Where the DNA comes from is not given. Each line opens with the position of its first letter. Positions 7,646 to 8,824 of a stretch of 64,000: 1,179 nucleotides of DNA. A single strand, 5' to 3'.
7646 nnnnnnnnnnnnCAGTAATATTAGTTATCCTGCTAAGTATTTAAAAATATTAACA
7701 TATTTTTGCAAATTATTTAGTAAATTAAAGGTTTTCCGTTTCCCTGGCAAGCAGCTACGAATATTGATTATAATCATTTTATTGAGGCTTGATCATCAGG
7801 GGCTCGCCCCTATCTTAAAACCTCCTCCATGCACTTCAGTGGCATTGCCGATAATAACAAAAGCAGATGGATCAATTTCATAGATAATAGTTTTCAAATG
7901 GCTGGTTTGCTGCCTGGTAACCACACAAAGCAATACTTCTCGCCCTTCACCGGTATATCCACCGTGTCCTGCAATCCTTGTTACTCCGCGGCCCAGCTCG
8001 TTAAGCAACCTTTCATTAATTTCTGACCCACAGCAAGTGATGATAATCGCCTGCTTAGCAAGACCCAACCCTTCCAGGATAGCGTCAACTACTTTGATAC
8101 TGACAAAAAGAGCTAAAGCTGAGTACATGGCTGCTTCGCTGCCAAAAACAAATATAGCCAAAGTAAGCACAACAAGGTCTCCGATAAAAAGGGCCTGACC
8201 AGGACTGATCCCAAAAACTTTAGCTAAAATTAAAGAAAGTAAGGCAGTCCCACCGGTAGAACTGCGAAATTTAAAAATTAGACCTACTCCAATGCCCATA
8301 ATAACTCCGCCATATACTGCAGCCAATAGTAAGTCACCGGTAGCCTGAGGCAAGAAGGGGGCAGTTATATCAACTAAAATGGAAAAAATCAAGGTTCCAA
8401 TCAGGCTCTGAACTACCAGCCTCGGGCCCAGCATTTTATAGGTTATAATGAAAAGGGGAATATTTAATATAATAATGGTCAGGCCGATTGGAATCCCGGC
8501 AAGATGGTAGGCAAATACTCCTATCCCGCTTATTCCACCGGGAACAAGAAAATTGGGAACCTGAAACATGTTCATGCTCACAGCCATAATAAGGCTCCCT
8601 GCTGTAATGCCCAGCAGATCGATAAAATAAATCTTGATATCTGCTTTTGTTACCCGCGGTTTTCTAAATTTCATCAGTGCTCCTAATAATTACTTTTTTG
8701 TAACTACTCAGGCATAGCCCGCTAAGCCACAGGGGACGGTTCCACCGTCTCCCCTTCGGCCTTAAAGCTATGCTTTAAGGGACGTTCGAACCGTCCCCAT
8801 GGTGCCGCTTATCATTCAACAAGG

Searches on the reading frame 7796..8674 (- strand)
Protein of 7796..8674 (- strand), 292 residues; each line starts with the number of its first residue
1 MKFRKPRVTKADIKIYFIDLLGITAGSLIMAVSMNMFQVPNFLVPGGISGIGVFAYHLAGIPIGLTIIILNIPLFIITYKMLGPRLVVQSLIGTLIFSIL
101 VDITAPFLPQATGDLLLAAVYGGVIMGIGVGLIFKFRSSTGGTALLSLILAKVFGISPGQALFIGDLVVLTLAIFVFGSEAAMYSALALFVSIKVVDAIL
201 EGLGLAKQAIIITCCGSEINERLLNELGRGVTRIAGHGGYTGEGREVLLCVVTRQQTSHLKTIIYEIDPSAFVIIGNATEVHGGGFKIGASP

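Call 12: search_protein_families(library=pfam, proteins=[window:7796-8674:-])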
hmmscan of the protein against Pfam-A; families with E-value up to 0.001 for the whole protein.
window:7796-8674:- (292 aa): 2 families
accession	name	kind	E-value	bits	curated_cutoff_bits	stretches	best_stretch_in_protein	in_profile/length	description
PF02588.21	YitT_membrane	-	1.1e-60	205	24.3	1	20-223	2-204/205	Uncharacterised 5xTM membrane BCR, YitT family COG1284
PF10035.14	DUF2179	-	1.3e-22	79.8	22.8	1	229-283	1-55/55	Uncharacterized protein conserved in bacteria (DUF2179)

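Call 28: find_encoding_contigs(protein=window:7796-8674:-, flank=10000, max_places=6)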
Protein window:7796-8674:- (292 aa): 7 contigs read that carry it; 5 places shown.
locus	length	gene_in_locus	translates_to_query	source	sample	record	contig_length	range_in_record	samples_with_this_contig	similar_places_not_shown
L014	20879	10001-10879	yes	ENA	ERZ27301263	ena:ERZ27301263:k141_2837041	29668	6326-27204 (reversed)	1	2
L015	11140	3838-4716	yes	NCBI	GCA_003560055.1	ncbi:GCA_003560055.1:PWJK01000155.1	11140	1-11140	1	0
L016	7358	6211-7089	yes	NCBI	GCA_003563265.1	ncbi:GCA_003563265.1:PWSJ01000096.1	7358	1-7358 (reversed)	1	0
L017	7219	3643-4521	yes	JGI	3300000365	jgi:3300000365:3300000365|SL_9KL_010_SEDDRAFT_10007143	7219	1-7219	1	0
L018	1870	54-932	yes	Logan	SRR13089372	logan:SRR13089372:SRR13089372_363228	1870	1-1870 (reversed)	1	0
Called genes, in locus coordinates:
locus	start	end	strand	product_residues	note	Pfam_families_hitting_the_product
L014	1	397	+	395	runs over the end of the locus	PF00438:S-AdoMet_synt_N, PF02772:S-AdoMet_synt_M, PF02773:S-AdoMet_synt_C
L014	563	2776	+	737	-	PF23139:OB_YrrC, PF14520:HHH_5 (weak), PF14490:HHH_RecD2, PF05970:PIF1 (weak), PF13245:AAA_19, PF13604:AAA_30, PF18335:SH3_13, PF13538:UvrD_C_2, +5 more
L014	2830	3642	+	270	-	PF18912:DZR_2 (weak), PF00156:Pribosyltran (weak)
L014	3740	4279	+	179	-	PF02482:Ribosomal_S30AE, PF16321:Ribosom_S30AE_C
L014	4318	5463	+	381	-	-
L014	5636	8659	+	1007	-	PF07517:SecA_DEAD, PF00270:DEAD (weak), PF01043:SecA_PP_bind, PF21090:P-loop_SecA, PF07516:SecA_SW, PF02810:SEC-C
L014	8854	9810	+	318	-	PF03462:PCRF, PF00472:RF-1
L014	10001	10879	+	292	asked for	PF02588:YitT_membrane, PF10035:DUF2179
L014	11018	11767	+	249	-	PF00005:ABC_tran, PF13304:AAA_21 (faint)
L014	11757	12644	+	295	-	PF18075:FtsX_ECD, PF02687:FtsX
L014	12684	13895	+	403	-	PF06785:UPF0242 (faint), PF24568:CC_PcsB, PF01551:Peptidase_M23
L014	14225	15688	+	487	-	PF22694:CtpB_N-like, PF00595:PDZ, PF13180:PDZ_2, PF17820:PDZ_6, PF03572:Peptidase_S41, PF01471:PG_binding_1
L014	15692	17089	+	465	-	PF13180:PDZ_2 (weak)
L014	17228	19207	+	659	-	PF00270:DEAD (faint), PF04851:ResIII, PF17757:UvrB_inter, PF27431:UvrB_3rd, PF00271:Helicase_C, PF12344:UvrB, PF02151:UVR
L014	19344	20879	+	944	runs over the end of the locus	PF00005:ABC_tran (faint), PF02463:SMC_N (faint), PF03193:RsgA_GTPase (faint), PF13304:AAA_21 (faint), PF13555:AAA_29 (faint), PF17760:UvrA_inter, PF17755:UvrA_DNA-bind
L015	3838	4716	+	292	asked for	PF02588:YitT_membrane, PF10035:DUF2179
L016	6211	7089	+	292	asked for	PF02588:YitT_membrane, PF10035:DUF2179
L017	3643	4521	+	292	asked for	PF02588:YitT_membrane, PF10035:DUF2179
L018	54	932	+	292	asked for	PF02588:YitT_membrane, PF10035:DUF2179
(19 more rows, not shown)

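Call 29: find_homologous_proteins(query=window:7796-8674:-, max_evalue=1e-40)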
Query window:7796-8674:- (292 aa): 984 proteins with E <= 1e-40 among 8000 candidates; the best 120 are listed.
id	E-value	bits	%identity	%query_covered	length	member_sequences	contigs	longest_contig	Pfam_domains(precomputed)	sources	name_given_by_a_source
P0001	5.2e-174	595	98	100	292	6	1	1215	PF10035.15,PF02588.22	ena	-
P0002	1.6e-160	551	89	98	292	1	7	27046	PF10035.15,PF02588.22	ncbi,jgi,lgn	-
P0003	9.1e-160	549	89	98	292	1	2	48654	PF10035.15,PF02588.22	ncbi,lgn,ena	-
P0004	6.9e-154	529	87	98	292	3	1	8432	PF10035.15,PF02588.22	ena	-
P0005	8.1e-149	513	84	98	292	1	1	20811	PF10035.15,PF02588.22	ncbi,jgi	-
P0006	3.7e-148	510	85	98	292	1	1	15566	PF10035.15,PF02588.22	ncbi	-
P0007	1.2e-147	509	83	98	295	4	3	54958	PF10035.15,PF02588.22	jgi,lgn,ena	-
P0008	4.1e-147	507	83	98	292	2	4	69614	PF10035.15,PF02588.22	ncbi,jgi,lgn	-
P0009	7.2e-136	470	76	98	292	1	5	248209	PF10035.15,PF02588.22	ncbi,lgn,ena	-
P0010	3.0e-135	468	76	98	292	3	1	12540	PF10035.15,PF02588.22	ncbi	-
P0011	5.8e-135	467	75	98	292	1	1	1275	PF10035.15,PF02588.22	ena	-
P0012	2.1e-134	465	76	98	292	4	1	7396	PF10035.15,PF02588.22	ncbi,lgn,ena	-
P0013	8.9e-134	463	76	98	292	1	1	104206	PF10035.15,PF02588.22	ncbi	ncbi:MAG: YitT family protein [Bacillota bacterium]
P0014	2.5e-133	462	74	98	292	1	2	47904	PF19700.6,PF10035.15,PF02588.22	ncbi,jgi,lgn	-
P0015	5.3e-133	461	76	98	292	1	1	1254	PF10035.15,PF02588.22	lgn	-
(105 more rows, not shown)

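Call 30: find_encoding_contigs(protein=P0003, flank=10000, max_places=1)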
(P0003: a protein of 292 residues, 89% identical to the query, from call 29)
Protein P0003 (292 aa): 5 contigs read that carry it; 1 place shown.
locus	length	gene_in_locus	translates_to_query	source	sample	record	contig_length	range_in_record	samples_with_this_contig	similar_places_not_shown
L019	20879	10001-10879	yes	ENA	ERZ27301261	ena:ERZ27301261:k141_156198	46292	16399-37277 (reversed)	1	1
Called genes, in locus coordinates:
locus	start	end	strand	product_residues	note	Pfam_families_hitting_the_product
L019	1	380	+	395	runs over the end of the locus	PF00438:S-AdoMet_synt_N, PF02772:S-AdoMet_synt_M, PF02773:S-AdoMet_synt_C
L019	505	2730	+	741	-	PF23139:OB_YrrC, PF14520:HHH_5, PF10391:DNA_pol_lambd_f (faint), PF14490:HHH_RecD2, PF13245:AAA_19, PF13604:AAA_30, PF18335:SH3_13, PF13538:UvrD_C_2, +3 more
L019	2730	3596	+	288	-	PF18912:DZR_2 (weak), PF00156:Pribosyltran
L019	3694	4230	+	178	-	PF02482:Ribosomal_S30AE, PF16321:Ribosom_S30AE_C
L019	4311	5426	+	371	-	-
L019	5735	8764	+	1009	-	PF07517:SecA_DEAD, PF00270:DEAD (weak), PF01043:SecA_PP_bind, PF21090:P-loop_SecA, PF07516:SecA_SW, PF02810:SEC-C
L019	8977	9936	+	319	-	PF03462:PCRF, PF00472:RF-1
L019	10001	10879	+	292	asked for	PF02588:YitT_membrane, PF10035:DUF2179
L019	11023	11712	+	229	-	PF00005:ABC_tran, PF13304:AAA_21 (faint)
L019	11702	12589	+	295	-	PF18075:FtsX_ECD, PF02687:FtsX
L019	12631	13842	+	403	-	PF06785:UPF0242 (weak), PF24568:CC_PcsB, PF01551:Peptidase_M23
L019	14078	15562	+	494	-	PF22694:CtpB_N-like, PF00595:PDZ, PF13180:PDZ_2 (weak), PF17820:PDZ_6, PF03572:Peptidase_S41, PF01471:PG_binding_1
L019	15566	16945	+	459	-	PF13180:PDZ_2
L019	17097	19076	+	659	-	PF00270:DEAD (faint), PF04851:ResIII, PF17757:UvrB_inter, PF27431:UvrB_3rd, PF00271:Helicase_C, PF12344:UvrB, PF02151:UVR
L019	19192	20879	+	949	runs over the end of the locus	PF00005:ABC_tran (faint), PF02463:SMC_N (faint), PF03193:RsgA_GTPase (faint), PF13304:AAA_21 (faint), PF13555:AAA_29 (faint), PF17760:UvrA_inter, PF17755:UvrA_DNA-bind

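Call 31: find_encoding_contigs(protein=P0002, flank=10000, max_places=1)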
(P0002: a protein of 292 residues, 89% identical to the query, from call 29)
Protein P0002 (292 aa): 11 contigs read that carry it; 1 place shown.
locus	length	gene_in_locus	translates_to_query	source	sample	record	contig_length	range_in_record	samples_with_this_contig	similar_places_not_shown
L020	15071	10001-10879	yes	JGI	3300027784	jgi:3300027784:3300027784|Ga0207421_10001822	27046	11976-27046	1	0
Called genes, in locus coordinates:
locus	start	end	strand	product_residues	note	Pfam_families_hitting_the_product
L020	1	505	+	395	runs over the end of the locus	PF00438:S-AdoMet_synt_N, PF02772:S-AdoMet_synt_M, PF02773:S-AdoMet_synt_C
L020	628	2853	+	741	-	PF23139:OB_YrrC, PF14520:HHH_5, PF14490:HHH_RecD2, PF05970:PIF1 (weak), PF13245:AAA_19, PF13604:AAA_30, PF18335:SH3_13, PF13538:UvrD_C_2, +3 more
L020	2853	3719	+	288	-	PF00156:Pribosyltran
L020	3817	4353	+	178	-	PF02482:Ribosomal_S30AE, PF16321:Ribosom_S30AE_C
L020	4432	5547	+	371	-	-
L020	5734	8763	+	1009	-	PF07517:SecA_DEAD, PF00270:DEAD (weak), PF01043:SecA_PP_bind, PF21090:P-loop_SecA, PF07516:SecA_SW, PF02810:SEC-C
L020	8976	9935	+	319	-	PF03462:PCRF, PF00472:RF-1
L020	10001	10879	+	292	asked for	PF02588:YitT_membrane, PF10035:DUF2179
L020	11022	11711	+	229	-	PF00005:ABC_tran, PF13304:AAA_21 (faint)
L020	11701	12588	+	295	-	PF18075:FtsX_ECD, PF02687:FtsX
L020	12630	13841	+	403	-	PF06785:UPF0242 (faint), PF24568:CC_PcsB, PF01551:Peptidase_M23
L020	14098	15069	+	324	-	?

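Call 32: find_encoding_contigs(protein=P0008, flank=10000, max_places=1)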
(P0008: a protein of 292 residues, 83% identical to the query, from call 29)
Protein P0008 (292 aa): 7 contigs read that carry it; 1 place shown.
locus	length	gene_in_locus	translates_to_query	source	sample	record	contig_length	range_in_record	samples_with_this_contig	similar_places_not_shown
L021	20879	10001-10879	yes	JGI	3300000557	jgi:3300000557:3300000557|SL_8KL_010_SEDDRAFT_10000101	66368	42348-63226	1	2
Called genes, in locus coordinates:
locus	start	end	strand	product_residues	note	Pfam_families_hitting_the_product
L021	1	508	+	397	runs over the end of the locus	PF00438:S-AdoMet_synt_N, PF02772:S-AdoMet_synt_M, PF02773:S-AdoMet_synt_C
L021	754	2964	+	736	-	PF23139:OB_YrrC, PF14520:HHH_5 (weak), PF14490:HHH_RecD2, PF05970:PIF1 (weak), PF13245:AAA_19, PF13604:AAA_30, PF18335:SH3_13, PF13538:UvrD_C_2, +4 more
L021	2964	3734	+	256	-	PF00156:Pribosyltran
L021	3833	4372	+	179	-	PF02482:Ribosomal_S30AE, PF16321:Ribosom_S30AE_C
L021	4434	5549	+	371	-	-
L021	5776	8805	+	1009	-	PF07517:SecA_DEAD, PF00270:DEAD (weak), PF01043:SecA_PP_bind, PF21090:P-loop_SecA, PF07516:SecA_SW, PF02810:SEC-C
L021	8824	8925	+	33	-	-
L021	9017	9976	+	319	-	PF03462:PCRF, PF00472:RF-1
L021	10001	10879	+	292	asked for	PF02588:YitT_membrane, PF10035:DUF2179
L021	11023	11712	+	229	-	PF00005:ABC_tran, PF13304:AAA_21 (faint)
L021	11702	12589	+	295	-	PF18075:FtsX_ECD, PF02687:FtsX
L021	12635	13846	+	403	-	PF06785:UPF0242 (faint), PF24568:CC_PcsB, PF01551:Peptidase_M23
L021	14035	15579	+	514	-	PF22694:CtpB_N-like, PF00595:PDZ (weak), PF13180:PDZ_2 (weak), PF17820:PDZ_6, PF03572:Peptidase_S41, PF01471:PG_binding_1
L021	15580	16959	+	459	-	PF00595:PDZ (weak), PF13180:PDZ_2, PF17820:PDZ_6 (weak)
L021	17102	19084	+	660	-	PF00270:DEAD (faint), PF04851:ResIII, PF17757:UvrB_inter, PF27431:UvrB_3rd, PF00271:Helicase_C, PF12344:UvrB, PF02151:UVR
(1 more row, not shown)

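Call 33: find_encoding_contigs(protein=P0009, flank=10000, max_places=1)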
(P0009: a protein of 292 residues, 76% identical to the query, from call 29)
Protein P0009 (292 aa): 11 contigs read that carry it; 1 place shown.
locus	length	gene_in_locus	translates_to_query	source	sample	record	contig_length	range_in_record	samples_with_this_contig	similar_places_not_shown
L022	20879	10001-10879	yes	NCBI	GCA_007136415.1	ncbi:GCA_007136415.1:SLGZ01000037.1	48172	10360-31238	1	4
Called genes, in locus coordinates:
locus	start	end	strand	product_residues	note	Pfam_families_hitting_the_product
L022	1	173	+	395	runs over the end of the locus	PF00438:S-AdoMet_synt_N, PF02772:S-AdoMet_synt_M, PF02773:S-AdoMet_synt_C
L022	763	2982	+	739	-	PF23139:OB_YrrC, PF14520:HHH_5 (faint), PF14490:HHH_RecD2, PF13245:AAA_19, PF13401:AAA_22 (weak), PF13604:AAA_30, PF18335:SH3_13, PF13538:UvrD_C_2, +4 more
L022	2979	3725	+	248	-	PF00156:Pribosyltran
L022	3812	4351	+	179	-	PF02482:Ribosomal_S30AE, PF16321:Ribosom_S30AE_C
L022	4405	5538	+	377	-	-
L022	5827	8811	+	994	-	PF07517:SecA_DEAD, PF00270:DEAD (faint), PF01043:SecA_PP_bind, PF21090:P-loop_SecA, PF07516:SecA_SW, PF02810:SEC-C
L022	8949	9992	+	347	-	PF03462:PCRF, PF00472:RF-1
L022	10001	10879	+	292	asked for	PF02588:YitT_membrane, PF10035:DUF2179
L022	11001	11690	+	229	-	PF00005:ABC_tran, PF13304:AAA_21 (faint)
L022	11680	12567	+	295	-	PF18075:FtsX_ECD, PF02687:FtsX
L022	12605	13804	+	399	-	PF24568:CC_PcsB, PF01551:Peptidase_M23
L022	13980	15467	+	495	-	PF22694:CtpB_N-like, PF00595:PDZ, PF13180:PDZ_2, PF17820:PDZ_6, PF03572:Peptidase_S41, PF01471:PG_binding_1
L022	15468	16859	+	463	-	PF17820:PDZ_6 (faint)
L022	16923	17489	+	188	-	PF01169:GDT1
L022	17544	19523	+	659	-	PF00270:DEAD (faint), PF04851:ResIII, PF17757:UvrB_inter, PF27431:UvrB_3rd, PF00271:Helicase_C, PF12344:UvrB, PF02151:UVR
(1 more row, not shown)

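Call 58: find_encoding_contigs(protein=P0001, flank=3000, max_places=3)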
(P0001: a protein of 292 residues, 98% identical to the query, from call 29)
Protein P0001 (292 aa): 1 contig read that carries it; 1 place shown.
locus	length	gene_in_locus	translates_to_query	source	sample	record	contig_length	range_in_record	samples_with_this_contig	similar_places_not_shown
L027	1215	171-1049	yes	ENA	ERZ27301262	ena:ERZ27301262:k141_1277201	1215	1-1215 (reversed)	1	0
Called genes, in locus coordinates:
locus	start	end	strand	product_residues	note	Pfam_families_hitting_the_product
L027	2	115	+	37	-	?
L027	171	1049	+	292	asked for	PF02588:YitT_membrane, PF10035:DUF2179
